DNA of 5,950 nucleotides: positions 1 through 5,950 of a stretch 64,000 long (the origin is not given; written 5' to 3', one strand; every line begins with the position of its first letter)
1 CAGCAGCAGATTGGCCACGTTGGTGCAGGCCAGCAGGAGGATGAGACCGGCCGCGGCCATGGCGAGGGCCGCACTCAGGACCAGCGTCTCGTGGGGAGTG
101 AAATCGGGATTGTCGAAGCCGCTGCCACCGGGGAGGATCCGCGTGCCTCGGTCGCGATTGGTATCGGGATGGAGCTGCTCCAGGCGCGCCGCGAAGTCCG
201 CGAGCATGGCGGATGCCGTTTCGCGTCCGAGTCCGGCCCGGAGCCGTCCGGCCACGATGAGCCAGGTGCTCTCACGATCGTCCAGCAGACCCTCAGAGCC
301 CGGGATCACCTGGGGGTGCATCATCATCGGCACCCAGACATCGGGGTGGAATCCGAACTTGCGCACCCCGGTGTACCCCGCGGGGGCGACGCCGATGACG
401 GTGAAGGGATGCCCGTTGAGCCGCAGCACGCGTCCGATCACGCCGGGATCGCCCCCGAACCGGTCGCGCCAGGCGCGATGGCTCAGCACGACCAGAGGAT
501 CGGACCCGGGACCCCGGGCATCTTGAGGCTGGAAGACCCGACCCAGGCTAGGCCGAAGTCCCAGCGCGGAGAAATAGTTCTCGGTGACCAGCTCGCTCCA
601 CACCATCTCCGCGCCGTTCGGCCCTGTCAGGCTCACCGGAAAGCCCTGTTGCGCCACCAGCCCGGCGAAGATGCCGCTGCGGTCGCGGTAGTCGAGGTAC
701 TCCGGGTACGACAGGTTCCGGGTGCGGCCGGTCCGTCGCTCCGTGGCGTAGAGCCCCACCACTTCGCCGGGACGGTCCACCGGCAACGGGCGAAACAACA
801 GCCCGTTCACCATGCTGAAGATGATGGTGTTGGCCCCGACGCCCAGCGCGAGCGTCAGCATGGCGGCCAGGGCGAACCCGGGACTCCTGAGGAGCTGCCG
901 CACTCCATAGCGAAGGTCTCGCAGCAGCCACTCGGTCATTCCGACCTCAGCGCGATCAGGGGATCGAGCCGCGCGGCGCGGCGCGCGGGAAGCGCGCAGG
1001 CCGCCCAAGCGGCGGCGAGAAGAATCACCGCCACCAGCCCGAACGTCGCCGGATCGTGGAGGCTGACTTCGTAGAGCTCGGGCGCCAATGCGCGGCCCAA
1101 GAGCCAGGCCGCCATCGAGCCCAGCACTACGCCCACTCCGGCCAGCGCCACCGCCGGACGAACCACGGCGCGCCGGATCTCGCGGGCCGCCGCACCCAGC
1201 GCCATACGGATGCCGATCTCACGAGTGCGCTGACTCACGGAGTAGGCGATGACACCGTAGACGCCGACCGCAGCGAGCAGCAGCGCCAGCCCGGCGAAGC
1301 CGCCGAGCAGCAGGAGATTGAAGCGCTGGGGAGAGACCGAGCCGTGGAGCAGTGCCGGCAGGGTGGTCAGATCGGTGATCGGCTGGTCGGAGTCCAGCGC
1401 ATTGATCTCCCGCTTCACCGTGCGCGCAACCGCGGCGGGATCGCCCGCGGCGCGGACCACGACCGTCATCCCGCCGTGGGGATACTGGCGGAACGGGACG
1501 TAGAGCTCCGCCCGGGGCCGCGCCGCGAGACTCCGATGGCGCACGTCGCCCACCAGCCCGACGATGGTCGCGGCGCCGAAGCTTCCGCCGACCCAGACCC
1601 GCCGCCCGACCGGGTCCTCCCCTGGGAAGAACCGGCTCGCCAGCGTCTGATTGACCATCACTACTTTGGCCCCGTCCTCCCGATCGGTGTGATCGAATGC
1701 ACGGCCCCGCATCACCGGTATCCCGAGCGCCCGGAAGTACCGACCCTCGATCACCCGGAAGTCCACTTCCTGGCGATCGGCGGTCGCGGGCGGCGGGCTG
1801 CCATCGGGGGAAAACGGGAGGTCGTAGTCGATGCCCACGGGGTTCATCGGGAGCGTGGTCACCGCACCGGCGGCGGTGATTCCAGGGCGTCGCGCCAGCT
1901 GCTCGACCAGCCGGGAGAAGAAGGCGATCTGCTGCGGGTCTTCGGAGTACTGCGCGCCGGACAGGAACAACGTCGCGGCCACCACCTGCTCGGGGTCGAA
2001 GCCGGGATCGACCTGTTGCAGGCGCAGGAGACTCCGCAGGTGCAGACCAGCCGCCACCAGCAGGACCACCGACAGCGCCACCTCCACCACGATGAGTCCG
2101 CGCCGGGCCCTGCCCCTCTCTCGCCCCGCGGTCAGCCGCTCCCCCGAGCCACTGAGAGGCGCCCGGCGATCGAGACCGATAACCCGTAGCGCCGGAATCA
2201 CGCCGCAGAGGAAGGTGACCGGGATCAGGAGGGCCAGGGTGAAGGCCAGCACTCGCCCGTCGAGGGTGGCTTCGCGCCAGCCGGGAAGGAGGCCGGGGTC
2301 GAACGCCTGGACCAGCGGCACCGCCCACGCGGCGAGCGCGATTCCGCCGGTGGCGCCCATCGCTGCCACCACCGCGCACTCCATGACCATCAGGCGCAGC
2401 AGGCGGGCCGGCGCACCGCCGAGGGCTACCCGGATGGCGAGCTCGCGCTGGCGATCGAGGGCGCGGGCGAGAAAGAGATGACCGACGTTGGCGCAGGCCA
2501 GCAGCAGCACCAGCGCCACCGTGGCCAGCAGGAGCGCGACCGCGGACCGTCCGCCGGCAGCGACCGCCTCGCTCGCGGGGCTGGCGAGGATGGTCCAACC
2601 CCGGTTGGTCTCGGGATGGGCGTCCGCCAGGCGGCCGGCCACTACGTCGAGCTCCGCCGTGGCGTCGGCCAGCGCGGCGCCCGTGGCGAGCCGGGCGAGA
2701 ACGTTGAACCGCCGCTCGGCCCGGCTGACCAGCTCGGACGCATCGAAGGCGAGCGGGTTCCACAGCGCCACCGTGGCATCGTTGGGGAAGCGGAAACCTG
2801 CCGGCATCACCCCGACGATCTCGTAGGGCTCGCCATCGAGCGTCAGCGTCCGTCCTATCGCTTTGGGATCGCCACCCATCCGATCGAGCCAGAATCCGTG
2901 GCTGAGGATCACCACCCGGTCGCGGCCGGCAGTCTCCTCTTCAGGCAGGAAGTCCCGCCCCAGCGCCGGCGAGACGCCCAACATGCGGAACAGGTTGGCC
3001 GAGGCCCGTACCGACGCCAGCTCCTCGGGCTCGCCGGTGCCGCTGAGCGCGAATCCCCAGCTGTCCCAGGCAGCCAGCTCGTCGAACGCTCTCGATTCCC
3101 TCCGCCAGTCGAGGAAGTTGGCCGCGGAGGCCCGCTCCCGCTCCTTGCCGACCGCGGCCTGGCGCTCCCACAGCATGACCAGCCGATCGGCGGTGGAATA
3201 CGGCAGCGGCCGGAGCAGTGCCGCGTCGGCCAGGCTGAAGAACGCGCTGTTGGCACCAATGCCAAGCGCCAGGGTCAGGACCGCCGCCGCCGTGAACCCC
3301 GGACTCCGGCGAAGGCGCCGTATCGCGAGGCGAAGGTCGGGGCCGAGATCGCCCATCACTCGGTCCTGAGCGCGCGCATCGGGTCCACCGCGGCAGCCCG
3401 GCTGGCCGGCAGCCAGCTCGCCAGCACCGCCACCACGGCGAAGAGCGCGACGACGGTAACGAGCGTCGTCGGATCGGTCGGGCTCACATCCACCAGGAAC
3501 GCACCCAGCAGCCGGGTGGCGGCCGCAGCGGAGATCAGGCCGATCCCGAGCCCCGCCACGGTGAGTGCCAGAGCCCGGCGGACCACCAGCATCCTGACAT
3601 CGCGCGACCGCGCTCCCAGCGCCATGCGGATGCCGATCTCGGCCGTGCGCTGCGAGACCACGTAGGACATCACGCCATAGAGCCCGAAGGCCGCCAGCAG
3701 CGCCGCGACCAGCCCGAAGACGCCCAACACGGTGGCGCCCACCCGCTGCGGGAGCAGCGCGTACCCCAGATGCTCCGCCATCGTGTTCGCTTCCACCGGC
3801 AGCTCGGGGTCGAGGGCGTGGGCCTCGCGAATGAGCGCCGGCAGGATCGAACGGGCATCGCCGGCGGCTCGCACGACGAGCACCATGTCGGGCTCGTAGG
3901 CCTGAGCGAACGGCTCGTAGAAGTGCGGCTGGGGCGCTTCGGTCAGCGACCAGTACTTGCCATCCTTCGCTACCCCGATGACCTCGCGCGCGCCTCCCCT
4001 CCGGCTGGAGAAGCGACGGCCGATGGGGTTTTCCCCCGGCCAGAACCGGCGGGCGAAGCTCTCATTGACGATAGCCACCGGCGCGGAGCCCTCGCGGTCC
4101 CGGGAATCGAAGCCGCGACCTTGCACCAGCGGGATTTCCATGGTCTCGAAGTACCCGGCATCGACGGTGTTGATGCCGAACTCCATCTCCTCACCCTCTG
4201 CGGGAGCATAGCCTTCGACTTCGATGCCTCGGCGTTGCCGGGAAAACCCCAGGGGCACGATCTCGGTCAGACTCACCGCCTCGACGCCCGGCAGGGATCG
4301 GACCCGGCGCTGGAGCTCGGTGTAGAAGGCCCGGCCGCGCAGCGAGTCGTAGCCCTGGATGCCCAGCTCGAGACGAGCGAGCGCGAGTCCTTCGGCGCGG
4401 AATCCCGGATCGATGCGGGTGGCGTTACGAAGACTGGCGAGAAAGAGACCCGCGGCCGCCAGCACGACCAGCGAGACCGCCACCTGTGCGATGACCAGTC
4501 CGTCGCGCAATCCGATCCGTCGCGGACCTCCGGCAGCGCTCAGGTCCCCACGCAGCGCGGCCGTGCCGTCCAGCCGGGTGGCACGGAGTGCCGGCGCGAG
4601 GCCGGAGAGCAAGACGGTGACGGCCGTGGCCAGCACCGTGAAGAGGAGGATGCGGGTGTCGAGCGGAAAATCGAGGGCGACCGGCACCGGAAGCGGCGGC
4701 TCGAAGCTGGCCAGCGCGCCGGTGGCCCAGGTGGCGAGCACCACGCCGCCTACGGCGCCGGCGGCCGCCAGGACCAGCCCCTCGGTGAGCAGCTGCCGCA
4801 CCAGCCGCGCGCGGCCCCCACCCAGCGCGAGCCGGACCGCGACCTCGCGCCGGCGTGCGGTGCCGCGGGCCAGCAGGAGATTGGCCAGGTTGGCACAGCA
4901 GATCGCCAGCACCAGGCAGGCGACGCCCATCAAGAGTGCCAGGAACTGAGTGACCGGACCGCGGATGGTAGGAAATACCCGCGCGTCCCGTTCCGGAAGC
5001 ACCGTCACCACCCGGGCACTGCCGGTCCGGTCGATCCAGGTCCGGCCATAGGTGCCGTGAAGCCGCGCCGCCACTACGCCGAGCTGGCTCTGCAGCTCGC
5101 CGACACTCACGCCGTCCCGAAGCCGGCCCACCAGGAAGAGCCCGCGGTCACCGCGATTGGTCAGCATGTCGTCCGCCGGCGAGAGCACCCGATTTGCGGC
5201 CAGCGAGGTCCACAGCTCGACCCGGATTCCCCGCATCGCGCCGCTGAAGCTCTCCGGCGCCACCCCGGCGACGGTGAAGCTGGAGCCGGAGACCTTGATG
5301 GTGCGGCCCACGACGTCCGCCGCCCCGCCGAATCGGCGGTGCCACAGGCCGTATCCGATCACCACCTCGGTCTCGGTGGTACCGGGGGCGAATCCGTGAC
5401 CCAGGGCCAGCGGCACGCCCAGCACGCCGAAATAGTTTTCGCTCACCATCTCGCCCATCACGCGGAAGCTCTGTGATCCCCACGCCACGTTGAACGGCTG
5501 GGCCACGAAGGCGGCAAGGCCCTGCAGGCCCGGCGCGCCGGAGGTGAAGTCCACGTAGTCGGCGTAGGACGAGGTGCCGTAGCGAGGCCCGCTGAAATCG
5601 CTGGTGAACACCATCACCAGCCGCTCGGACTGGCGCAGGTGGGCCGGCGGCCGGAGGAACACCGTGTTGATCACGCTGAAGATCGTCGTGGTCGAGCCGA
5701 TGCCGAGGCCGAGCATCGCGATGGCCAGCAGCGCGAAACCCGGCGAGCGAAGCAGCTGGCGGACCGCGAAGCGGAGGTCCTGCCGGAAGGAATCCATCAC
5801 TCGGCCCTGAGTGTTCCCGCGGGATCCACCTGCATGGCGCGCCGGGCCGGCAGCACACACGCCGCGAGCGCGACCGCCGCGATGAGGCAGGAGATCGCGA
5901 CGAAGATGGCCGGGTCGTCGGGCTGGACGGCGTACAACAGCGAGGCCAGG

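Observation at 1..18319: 18-kb translationally coupled super-operon: one MacA-like adaptor, two stand-alone MacB-type ATPases and at least seven tandem 'orphan' ADOP permeases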

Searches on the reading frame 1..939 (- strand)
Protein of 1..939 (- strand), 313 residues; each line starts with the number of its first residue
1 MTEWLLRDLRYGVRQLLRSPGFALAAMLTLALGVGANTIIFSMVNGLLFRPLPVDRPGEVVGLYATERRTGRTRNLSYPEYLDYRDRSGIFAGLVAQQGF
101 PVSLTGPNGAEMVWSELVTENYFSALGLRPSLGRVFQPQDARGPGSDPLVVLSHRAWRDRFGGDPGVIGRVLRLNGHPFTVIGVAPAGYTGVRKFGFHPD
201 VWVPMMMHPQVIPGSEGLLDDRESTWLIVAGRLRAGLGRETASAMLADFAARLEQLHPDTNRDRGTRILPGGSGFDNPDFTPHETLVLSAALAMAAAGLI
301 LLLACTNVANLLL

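Call 20: find_homologous_proteins(query=window:1-939:-, max_evalue=1e-10)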
Query window:1-939:- (313 aa): 342 proteins with E <= 1e-10 among 8000 candidates; the best 120 are listed.
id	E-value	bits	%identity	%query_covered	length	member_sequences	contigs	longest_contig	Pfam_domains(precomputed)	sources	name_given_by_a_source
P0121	1.8e-101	358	78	65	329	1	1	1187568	PF02687.28,PF12704.15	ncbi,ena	-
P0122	2.0e-100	354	70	74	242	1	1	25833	PF12704.15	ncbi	-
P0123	1.7e-97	345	72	67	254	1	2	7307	PF12704.15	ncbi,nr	ncbi:MAG: ABC transporter permease [Gemmatimonadales bacterium]|nr:ABC transporter permease [Gemmati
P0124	2.8e-91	324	49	100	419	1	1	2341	PF12704.15,PF00106.32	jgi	-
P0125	1.5e-83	299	68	65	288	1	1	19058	PF12704.15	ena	-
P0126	2.3e-76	275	44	99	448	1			PF02687.28,PF12704.15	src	-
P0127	2.6e-75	272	45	99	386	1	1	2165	PF02687.28,PF12704.15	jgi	jgi:predicted permease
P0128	7.5e-74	267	45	97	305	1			PF12704.15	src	-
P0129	6.6e-71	257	42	99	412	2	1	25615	PF02687.28,PF12704.15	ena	-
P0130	1.3e-70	256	46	99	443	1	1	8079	PF02687.28,PF12704.15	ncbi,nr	ncbi:MAG: ABC transporter permease, partial [Acidobacteriota bacterium]|nr:ABC transporter permease 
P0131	2.2e-69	252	46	99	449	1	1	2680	PF02687.28,PF12704.15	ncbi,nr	ncbi:MAG TPA: ABC transporter permease, partial [Blastocatellia bacterium]|nr:ABC transporter permea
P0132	3.4e-69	252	41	99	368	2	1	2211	PF02687.28,PF12704.15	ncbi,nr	ncbi:MAG TPA: ABC transporter permease, partial [Blastocatellia bacterium]|nr:ABC transporter permea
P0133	4.4e-66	241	51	68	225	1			PF12704.15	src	-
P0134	1.0e-65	240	42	99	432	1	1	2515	PF02687.28,PF12704.15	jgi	jgi:predicted permease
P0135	1.8e-65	239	48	75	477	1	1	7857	PF02687.28,PF12704.15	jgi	jgi:hypothetical protein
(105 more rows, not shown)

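Call 21: find_encoding_contigs(protein=P0121, flank=10000, max_places=2)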
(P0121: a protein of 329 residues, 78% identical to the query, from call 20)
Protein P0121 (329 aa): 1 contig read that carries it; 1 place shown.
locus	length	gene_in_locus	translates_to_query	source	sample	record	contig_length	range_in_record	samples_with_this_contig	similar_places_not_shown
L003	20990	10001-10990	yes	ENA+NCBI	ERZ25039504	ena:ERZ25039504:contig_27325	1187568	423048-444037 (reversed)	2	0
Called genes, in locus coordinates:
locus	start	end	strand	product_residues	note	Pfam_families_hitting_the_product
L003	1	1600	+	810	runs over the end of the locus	PF12704:MacB_PCD, PF02687:FtsX, PF12704:MacB_PCD, PF02687:FtsX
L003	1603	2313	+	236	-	PF02463:SMC_N (faint), PF00005:ABC_tran, PF13304:AAA_21 (faint)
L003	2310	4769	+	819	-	PF12704:MacB_PCD, PF02687:FtsX, PF12704:MacB_PCD, PF02687:FtsX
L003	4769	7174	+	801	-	PF12704:MacB_PCD, PF02687:FtsX, PF12704:MacB_PCD, PF02687:FtsX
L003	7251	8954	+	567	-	PF12704:MacB_PCD, PF02687:FtsX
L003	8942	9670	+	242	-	PF02687:FtsX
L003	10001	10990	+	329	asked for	PF12704:MacB_PCD, PF02687:FtsX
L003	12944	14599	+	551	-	PF02687:FtsX, PF12704:MacB_PCD, PF02687:FtsX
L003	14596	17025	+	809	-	PF12704:MacB_PCD, PF02687:FtsX, PF12704:MacB_PCD, PF02687:FtsX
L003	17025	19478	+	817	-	PF12704:MacB_PCD, PF02687:FtsX, PF12704:MacB_PCD, PF02687:FtsX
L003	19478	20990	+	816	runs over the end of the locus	PF12704:MacB_PCD, PF02687:FtsX, PF12704:MacB_PCD, PF02687:FtsX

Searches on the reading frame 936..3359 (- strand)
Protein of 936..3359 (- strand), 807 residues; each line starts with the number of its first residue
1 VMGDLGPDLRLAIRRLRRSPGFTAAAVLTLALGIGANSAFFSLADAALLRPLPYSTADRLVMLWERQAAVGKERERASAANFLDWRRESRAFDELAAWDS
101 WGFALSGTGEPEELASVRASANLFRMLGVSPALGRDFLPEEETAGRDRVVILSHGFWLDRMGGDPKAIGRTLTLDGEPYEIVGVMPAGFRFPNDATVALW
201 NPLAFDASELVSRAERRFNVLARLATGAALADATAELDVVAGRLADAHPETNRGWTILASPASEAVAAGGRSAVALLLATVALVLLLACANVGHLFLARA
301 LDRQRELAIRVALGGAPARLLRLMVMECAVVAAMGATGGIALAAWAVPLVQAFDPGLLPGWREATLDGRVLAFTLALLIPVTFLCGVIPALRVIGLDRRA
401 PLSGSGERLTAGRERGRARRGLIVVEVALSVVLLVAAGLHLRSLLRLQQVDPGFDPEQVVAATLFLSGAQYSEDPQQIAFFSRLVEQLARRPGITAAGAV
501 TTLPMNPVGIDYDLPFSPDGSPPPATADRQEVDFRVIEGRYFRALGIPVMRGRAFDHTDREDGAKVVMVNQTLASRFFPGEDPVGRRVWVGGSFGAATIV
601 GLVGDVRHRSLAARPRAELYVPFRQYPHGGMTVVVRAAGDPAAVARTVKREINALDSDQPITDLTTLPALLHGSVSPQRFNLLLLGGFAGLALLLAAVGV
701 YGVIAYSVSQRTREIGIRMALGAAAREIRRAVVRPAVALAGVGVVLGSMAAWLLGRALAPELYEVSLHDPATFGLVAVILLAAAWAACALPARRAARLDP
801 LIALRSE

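Call 4: search_protein_families(library=ncbifam, proteins=[window:936-3359:-], max_evalue=0.00001)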
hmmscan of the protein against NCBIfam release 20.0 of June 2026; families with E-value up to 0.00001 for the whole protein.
window:936-3359:- (807 aa): 2 families
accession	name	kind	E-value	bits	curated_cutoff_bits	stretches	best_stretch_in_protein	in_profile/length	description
TIGR03434.1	ADOP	subfamily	1.5e-272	906.4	622.3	1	7-807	3-803/803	ADOP family duplicated permease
NF007826.0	PRK10535.1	equivalog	1.5e-25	89.6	966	2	537-806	372-647/648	macrolide ABC transporter ATP-binding protein/permease MacB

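Call 5: search_protein_families(library=pfam, proteins=[window:936-3359:-], max_evalue=0.001)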
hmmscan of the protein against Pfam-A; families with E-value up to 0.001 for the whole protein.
window:936-3359:- (807 aa): 2 families
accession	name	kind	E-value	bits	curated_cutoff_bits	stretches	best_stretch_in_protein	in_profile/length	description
PF12704.14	MacB_PCD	-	3.9e-37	129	27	2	23-238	1-205/207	MacB-like periplasmic core domain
PF02687.27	FtsX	-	4.6e-23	82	25.5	2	688-800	3-120/120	FtsX-like permease C-terminal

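Call 16: find_encoding_contigs(protein=window:936-3359:-, flank=10000, max_places=6)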
Protein window:936-3359:- (807 aa): no gene with exactly this product is on record in the collection.

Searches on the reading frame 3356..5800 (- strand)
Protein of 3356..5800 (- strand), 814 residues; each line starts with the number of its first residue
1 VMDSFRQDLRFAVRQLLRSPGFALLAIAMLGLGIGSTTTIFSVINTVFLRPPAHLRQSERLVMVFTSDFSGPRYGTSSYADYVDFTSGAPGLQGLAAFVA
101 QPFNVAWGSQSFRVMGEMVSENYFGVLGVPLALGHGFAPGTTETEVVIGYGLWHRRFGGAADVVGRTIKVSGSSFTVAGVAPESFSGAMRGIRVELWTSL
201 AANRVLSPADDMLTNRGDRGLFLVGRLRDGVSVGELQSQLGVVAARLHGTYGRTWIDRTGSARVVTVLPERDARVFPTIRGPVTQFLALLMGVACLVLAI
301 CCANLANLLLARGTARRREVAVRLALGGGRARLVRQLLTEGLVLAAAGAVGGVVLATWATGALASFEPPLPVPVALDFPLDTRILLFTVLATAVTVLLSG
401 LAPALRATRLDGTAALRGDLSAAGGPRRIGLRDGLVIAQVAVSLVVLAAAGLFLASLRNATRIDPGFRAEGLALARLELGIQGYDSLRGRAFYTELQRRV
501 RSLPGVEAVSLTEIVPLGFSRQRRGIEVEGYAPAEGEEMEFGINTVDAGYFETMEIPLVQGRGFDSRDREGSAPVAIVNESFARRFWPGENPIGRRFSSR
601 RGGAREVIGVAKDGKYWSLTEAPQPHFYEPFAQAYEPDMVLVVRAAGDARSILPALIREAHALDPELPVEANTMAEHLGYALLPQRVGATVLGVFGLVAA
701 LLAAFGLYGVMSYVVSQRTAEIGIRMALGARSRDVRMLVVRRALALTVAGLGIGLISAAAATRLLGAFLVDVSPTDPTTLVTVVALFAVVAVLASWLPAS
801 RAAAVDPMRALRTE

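Call 4: search_protein_families(library=ncbifam, proteins=[window:3356-5800:-], max_evalue=0.00001)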
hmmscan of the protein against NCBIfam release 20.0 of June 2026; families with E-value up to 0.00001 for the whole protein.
window:3356-5800:- (814 aa): 3 families
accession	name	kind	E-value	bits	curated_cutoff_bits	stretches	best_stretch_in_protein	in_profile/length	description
TIGR03434.1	ADOP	subfamily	1.5e-251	837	622.3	1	5-814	1-803/803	ADOP family duplicated permease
NF007826.0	PRK10535.1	equivalog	8.7e-23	80.4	966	2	697-813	530-647/648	macrolide ABC transporter ATP-binding protein/permease MacB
TIGR02212.1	lolCE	equivalog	3.2e-06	26.3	362.45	0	699-814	276-411/411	lipoprotein-releasing ABC transporter permease subunit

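Call 5: search_protein_families(library=pfam, proteins=[window:3356-5800:-], max_evalue=0.001)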
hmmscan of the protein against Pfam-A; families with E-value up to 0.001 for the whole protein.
window:3356-5800:- (814 aa): 2 families
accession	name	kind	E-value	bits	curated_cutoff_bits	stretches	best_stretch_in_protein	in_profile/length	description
PF12704.14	MacB_PCD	-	1.4e-31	110.8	27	2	24-240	2-204/207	MacB-like periplasmic core domain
PF02687.27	FtsX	-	4.7e-28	98.1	25.5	2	694-805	2-118/120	FtsX-like permease C-terminal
